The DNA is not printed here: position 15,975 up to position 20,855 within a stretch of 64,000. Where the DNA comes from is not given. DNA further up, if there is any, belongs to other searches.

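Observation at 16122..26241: Tandem duplication of a two-gene module: small secreted protein translationally coupled to a giant T9SS type-A cargo protein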

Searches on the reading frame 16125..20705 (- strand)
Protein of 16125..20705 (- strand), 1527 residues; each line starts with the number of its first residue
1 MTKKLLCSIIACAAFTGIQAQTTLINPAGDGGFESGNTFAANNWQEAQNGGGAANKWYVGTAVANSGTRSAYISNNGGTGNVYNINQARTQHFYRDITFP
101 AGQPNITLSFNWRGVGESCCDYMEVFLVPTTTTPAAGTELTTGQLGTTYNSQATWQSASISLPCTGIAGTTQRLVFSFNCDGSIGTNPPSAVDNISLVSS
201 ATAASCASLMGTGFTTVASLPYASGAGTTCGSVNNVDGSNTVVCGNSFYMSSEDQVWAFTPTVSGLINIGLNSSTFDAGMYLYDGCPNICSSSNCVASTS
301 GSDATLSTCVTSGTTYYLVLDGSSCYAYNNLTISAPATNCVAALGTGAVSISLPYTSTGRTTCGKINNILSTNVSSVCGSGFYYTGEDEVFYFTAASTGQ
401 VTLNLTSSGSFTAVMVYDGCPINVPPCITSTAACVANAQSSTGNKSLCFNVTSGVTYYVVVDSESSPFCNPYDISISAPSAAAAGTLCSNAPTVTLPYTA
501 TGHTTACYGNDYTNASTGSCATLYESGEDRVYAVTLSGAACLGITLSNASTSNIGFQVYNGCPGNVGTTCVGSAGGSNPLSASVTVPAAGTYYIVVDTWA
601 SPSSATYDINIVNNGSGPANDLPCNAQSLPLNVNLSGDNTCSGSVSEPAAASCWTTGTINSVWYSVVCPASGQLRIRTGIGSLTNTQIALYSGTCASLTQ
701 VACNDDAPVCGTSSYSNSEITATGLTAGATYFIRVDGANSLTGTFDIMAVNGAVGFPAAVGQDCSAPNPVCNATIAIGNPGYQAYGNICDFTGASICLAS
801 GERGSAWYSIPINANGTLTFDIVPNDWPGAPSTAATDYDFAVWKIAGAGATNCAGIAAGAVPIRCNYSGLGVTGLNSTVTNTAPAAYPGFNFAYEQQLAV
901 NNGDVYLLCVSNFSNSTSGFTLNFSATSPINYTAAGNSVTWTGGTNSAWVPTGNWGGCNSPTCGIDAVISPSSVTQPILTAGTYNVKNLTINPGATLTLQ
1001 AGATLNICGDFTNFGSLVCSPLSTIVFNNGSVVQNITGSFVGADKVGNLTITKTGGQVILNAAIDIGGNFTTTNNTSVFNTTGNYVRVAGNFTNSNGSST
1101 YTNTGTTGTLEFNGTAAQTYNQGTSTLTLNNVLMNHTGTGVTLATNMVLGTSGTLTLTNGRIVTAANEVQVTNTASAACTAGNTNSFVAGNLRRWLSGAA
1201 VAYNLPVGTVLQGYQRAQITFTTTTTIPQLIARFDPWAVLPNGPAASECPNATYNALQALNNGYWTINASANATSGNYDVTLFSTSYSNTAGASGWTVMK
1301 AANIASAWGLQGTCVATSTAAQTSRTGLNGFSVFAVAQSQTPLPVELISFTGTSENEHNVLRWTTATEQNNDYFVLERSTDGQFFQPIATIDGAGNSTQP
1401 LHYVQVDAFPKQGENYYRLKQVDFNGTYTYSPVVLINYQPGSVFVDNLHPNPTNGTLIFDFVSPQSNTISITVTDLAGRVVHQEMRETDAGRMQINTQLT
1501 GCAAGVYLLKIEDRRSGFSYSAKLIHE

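Call 9: search_protein_families(library=pfam, proteins=[window:16125-20705:-], max_evalue=0.1)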
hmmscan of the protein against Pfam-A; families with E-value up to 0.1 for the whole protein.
window:16125-20705:- (1527 aa): 4 families
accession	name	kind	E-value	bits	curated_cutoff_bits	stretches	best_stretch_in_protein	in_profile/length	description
PF18962.6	Por_Secre_tail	-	4.4e-11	43.4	27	1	1449-1515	2-66/75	Secretion system C-terminal sorting domain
PF04151.21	PPC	-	2e-10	41.8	25.9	4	531-597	4-69/70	Bacterial pre-peptidase C-terminal domain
PF23759.1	GBD_T9SS_assoc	-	2.6e-08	34.6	27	1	646-741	29-108/116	Galactose binding domain-like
PF11589.14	DUF3244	-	0.0029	18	25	1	1466-1515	39-87/96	Domain of unknown function (DUF3244)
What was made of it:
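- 16122..20711 (-): large1: the 1529-aa paralogue of large2, 66% identical, also a T9SS type-A cargo. Pfam PPC, GBD_T9SS_assoc and Por_Secre_tail: call 9.
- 16161..16361 (-): Type-A C-terminal sorting domain (Por_Secre_tail) of large1. PF18962 at residues 1449-1515, 43.4 bits (call 9).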

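Call 14: search_protein_families(library=ncbifam, proteins=[window:16125-20705:-], max_evalue=0.01)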
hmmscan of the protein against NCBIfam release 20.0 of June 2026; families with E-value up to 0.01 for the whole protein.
window:16125-20705:- (1527 aa): 1 family
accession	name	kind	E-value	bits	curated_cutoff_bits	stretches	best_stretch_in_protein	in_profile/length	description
TIGR04183.1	Por_Secre_tail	domain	8e-08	32.2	23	1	1449-1524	2-69/72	T9SS type A sorting domain-containing protein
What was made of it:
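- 16122..20711 (-): TIGR04183 at 32.2 bits against a cutoff of 23: call 14.
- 16161..16361 (-): TIGR04183 (call 14).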
